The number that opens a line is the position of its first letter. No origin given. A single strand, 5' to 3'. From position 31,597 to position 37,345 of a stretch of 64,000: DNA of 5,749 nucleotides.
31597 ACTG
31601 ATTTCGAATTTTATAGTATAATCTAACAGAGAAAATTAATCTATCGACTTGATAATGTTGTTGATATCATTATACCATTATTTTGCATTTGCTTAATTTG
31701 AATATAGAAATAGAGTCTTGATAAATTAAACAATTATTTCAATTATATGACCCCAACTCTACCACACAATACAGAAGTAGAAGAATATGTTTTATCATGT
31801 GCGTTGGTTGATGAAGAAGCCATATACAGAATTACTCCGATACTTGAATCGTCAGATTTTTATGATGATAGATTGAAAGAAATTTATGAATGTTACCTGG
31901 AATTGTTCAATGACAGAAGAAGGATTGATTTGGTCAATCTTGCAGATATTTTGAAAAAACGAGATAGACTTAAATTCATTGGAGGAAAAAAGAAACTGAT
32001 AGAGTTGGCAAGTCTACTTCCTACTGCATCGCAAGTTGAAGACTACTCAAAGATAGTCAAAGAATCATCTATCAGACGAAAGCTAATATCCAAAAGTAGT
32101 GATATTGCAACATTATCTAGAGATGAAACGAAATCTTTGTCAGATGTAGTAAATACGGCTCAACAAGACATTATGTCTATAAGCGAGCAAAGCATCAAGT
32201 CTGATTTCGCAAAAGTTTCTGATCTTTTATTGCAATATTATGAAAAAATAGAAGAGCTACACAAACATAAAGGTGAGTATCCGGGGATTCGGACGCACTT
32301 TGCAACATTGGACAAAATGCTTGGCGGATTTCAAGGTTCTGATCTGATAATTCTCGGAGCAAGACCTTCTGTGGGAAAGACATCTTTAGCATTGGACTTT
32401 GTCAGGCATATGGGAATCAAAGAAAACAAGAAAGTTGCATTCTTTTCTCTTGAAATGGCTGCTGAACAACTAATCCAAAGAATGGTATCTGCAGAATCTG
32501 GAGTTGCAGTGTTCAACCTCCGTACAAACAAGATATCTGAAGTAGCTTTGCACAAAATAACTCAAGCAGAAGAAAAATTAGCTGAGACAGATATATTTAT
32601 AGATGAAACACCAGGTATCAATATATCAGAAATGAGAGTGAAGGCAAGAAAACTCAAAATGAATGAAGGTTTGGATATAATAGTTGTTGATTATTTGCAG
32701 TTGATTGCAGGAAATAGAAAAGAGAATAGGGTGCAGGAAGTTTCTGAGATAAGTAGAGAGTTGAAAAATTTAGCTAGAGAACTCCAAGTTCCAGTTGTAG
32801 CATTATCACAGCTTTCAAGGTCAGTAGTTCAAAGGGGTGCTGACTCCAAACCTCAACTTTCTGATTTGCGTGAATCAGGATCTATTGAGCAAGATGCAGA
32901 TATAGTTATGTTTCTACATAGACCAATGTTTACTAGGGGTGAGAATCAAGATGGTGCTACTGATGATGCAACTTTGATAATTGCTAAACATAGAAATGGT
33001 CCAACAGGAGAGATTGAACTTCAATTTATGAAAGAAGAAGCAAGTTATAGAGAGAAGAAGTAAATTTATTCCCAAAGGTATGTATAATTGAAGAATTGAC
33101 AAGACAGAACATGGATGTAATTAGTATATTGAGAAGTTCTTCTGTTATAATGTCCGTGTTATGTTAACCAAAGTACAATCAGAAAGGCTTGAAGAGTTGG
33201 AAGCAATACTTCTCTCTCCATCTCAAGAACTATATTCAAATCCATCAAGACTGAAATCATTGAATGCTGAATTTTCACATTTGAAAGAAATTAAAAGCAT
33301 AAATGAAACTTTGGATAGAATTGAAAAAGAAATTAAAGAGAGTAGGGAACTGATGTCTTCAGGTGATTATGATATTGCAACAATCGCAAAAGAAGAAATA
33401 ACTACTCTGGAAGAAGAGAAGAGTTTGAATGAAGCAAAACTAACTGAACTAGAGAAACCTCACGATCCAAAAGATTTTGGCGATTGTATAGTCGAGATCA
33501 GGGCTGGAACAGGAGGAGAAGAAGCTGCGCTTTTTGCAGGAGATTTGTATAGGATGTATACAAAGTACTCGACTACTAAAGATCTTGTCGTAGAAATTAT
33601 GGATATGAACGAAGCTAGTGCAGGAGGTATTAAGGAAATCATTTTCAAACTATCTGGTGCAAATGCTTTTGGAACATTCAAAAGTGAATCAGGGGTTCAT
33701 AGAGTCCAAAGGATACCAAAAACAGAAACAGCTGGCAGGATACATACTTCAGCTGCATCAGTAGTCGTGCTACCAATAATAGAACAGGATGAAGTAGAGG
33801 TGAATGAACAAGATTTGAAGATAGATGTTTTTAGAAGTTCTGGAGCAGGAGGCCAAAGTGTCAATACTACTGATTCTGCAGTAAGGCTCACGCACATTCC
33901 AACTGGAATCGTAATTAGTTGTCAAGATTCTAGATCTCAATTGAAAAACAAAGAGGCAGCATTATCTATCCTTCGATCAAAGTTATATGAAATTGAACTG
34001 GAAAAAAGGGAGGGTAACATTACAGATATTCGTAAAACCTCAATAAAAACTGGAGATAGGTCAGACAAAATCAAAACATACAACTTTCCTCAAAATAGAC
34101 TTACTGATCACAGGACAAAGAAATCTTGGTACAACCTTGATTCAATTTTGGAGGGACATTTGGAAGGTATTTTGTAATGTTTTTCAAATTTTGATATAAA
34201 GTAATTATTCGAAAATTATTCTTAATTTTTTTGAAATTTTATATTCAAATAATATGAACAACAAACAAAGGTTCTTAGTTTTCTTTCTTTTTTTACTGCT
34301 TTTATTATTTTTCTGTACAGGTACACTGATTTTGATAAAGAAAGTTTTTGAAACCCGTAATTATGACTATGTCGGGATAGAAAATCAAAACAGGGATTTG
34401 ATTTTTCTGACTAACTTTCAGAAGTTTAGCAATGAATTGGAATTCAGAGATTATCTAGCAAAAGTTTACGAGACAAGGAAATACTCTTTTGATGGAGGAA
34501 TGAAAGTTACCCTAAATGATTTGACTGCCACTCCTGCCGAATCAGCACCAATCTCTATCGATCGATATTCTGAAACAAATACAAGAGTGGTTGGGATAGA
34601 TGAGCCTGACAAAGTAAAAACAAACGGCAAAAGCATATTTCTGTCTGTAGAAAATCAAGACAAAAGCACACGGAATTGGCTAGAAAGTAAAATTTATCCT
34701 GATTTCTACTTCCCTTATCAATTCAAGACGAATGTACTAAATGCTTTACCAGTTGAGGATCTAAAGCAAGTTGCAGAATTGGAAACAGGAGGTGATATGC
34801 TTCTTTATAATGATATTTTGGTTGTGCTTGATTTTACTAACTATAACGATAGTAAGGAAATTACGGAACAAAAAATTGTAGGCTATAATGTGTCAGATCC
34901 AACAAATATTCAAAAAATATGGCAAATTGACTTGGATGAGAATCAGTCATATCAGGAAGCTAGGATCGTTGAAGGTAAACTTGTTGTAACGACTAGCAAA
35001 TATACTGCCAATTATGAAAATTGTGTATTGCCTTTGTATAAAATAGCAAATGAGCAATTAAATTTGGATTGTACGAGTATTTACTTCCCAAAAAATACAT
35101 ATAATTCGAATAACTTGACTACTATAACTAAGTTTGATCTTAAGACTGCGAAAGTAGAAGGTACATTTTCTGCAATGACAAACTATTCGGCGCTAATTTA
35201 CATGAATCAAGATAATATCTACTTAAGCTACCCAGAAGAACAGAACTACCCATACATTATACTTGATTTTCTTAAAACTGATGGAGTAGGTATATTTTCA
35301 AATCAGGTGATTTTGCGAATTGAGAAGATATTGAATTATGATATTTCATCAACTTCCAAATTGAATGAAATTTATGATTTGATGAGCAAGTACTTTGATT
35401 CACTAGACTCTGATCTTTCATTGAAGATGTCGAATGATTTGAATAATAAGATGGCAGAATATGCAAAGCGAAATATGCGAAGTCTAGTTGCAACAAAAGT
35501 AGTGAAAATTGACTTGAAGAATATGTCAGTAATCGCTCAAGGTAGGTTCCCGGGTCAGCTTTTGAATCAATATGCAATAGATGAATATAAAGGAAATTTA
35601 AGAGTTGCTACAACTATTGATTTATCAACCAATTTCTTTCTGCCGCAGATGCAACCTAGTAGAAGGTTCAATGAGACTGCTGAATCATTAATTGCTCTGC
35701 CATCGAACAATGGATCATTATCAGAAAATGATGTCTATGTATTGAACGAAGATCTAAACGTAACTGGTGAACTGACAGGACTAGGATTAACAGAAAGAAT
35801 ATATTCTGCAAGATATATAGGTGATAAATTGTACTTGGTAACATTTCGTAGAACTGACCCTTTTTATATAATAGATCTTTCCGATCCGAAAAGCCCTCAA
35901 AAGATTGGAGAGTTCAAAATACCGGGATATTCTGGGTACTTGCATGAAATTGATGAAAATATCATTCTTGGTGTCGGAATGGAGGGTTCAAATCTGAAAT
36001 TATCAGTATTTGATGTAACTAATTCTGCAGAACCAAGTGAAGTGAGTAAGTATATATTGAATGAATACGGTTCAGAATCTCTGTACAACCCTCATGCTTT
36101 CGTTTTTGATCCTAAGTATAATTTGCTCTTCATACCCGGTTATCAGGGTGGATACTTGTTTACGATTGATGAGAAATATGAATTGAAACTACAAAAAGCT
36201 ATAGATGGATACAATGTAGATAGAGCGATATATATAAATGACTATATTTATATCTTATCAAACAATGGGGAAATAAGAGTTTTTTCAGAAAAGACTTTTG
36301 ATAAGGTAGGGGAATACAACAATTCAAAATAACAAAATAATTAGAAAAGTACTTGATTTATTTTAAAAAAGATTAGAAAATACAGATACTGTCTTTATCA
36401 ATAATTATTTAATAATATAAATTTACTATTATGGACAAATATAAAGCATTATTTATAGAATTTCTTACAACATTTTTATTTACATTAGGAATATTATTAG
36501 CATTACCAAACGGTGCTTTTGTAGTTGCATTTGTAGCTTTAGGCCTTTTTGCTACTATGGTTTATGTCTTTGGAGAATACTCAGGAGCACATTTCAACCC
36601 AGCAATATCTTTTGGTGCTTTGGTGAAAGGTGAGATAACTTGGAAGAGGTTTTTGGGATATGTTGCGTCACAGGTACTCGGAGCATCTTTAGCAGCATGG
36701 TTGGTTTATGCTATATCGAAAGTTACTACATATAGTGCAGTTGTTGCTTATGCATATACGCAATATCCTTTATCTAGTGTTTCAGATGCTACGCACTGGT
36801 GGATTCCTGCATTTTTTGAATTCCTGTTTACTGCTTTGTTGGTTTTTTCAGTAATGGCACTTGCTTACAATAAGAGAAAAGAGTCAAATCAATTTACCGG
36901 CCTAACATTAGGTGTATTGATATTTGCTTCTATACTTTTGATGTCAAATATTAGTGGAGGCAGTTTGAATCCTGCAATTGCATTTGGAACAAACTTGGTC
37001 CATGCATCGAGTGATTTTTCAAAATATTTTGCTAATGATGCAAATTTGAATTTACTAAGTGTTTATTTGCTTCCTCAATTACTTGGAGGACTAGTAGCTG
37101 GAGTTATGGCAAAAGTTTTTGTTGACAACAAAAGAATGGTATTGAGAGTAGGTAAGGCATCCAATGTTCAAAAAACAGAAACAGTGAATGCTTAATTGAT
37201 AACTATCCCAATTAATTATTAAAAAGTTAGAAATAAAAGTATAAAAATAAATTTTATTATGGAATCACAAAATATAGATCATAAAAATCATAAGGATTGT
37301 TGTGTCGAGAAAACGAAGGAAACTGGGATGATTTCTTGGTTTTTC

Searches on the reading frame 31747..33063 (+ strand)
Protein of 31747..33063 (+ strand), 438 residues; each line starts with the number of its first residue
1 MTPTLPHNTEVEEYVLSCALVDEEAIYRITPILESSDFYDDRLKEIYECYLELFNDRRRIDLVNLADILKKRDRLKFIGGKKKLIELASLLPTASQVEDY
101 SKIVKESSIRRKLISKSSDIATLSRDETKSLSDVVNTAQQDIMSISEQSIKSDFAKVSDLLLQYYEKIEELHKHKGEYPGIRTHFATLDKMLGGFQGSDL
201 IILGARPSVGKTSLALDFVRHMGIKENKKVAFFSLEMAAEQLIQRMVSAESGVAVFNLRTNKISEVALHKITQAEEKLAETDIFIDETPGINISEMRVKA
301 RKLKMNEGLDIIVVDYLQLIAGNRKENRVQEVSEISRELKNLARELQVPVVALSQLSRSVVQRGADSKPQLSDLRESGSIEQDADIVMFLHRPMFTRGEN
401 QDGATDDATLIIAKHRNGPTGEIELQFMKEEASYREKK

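Call 20: search_protein_families(library=pfam, proteins=[window:31747-33063:+], max_evalue=0.01)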
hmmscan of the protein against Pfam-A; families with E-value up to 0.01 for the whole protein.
window:31747-33063:+ (438 aa): 4 families
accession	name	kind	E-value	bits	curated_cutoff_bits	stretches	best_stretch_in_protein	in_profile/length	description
PF03796.21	DnaB_C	-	9.4e-99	330.4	27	1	180-435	1-254/255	DnaB-like helicase C terminal domain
PF00772.26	DnaB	-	2.1e-25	89.2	23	1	5-106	2-103/103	DnaB-like helicase N terminal domain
PF13481.12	AAA_25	-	3e-12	47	27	1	186-356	20-190/195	AAA domain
PF06745.19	ATPase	-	5.6e-06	26.3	26.6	1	182-357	2-165/231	KaiC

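Call 77: list_cluster_members(proteins=[window:31747-33063:+, window:39321-39890:+, window:33161-34177:+, window:29284-30078:+, window:44114-47326:+])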
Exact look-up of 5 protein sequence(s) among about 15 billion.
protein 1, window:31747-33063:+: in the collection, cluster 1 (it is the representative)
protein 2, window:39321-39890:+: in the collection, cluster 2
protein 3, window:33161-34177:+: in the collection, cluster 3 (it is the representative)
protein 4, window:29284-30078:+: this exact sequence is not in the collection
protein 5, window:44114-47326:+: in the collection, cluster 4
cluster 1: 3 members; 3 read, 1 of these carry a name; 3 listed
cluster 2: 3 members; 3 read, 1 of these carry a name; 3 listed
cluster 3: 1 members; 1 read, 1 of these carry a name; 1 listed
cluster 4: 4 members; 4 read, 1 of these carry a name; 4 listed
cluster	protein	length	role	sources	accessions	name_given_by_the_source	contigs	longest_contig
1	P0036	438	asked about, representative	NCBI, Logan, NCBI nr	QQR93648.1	replicative DNA helicase [bacterium] | MAG: replicative DNA helicase [bacterium]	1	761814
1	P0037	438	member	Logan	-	-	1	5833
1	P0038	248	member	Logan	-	-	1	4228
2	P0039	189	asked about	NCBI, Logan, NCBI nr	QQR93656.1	elongation factor P [bacterium] | MAG: elongation factor P [bacterium]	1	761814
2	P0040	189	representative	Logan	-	-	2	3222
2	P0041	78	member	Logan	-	-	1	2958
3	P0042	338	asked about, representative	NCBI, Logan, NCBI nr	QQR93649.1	peptide chain release factor 1 [bacterium] | MAG: peptide chain release factor 1 [bacterium]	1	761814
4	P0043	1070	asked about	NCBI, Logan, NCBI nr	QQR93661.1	right-handed parallel beta-helix repeat-containing protein [bacterium] | MAG: right-handed parallel beta-helix repeat-containing protein [bacterium]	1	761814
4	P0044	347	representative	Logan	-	-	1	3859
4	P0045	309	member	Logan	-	-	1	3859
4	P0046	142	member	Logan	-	-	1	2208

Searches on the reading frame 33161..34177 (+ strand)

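Call 20: search_protein_families(library=pfam, proteins=[window:33161-34177:+], max_evalue=0.01)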
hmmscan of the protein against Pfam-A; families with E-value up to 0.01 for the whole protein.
window:33161-34177:+ (338 aa): 2 families
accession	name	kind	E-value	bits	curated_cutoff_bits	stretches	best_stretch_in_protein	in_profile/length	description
PF03462.23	PCRF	-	1.9e-58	197.9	24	1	8-201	3-194/194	PCRF domain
PF00472.26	RF-1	-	4.2e-42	143.2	35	1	209-318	2-116/116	RF-1 domain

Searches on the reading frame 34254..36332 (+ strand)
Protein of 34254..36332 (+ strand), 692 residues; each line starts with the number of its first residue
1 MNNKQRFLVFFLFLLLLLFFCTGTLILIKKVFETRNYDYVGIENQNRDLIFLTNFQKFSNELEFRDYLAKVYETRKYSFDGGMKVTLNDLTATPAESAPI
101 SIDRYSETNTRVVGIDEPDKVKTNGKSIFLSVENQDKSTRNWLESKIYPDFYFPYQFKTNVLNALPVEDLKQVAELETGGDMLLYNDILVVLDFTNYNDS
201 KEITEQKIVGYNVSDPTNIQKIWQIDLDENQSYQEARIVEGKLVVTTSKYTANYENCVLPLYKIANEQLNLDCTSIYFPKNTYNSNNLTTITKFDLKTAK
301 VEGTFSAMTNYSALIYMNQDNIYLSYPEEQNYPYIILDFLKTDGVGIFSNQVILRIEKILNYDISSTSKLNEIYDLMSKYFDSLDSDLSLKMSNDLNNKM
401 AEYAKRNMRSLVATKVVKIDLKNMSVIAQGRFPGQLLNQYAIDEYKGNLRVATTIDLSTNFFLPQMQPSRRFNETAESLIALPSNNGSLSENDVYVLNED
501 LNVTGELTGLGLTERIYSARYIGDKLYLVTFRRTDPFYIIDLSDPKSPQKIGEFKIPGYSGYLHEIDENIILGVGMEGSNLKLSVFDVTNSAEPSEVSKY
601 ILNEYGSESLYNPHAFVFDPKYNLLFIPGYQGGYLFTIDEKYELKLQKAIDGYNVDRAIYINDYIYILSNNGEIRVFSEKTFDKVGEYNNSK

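Call 8: search_protein_families(library=pfam, proteins=[window:34254-36332:+], max_evalue=0.01)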
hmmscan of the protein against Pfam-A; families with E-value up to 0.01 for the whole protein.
window:34254-36332:+ (692 aa): 1 family
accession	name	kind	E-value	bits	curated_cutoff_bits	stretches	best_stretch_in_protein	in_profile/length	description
PF09826.15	Beta_propel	-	1.6e-105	354.3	22.4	1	105-681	1-494/495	Beta propeller domain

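Call 61: search_protein_families(library=ncbifam, proteins=[window:34254-36332:+], max_evalue=0.01)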
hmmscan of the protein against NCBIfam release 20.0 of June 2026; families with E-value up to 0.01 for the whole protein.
window:34254-36332:+ (692 aa): 0 families

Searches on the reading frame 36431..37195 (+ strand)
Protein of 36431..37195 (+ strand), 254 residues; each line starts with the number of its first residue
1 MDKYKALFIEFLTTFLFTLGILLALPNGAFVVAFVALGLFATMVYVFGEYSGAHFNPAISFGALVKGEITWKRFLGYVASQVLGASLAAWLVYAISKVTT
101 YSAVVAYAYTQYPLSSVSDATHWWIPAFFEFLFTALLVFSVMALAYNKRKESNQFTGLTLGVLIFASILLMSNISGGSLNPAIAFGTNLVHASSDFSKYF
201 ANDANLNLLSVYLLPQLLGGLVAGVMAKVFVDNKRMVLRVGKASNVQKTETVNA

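Call 20: search_protein_families(library=pfam, proteins=[window:36431-37195:+], max_evalue=0.01)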
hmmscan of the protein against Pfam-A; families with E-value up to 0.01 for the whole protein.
window:36431-37195:+ (254 aa): 1 family
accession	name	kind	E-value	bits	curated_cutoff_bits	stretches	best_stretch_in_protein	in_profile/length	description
PF00230.25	MIP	-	2.7e-30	106.3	25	1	3-225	7-220/222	Major intrinsic protein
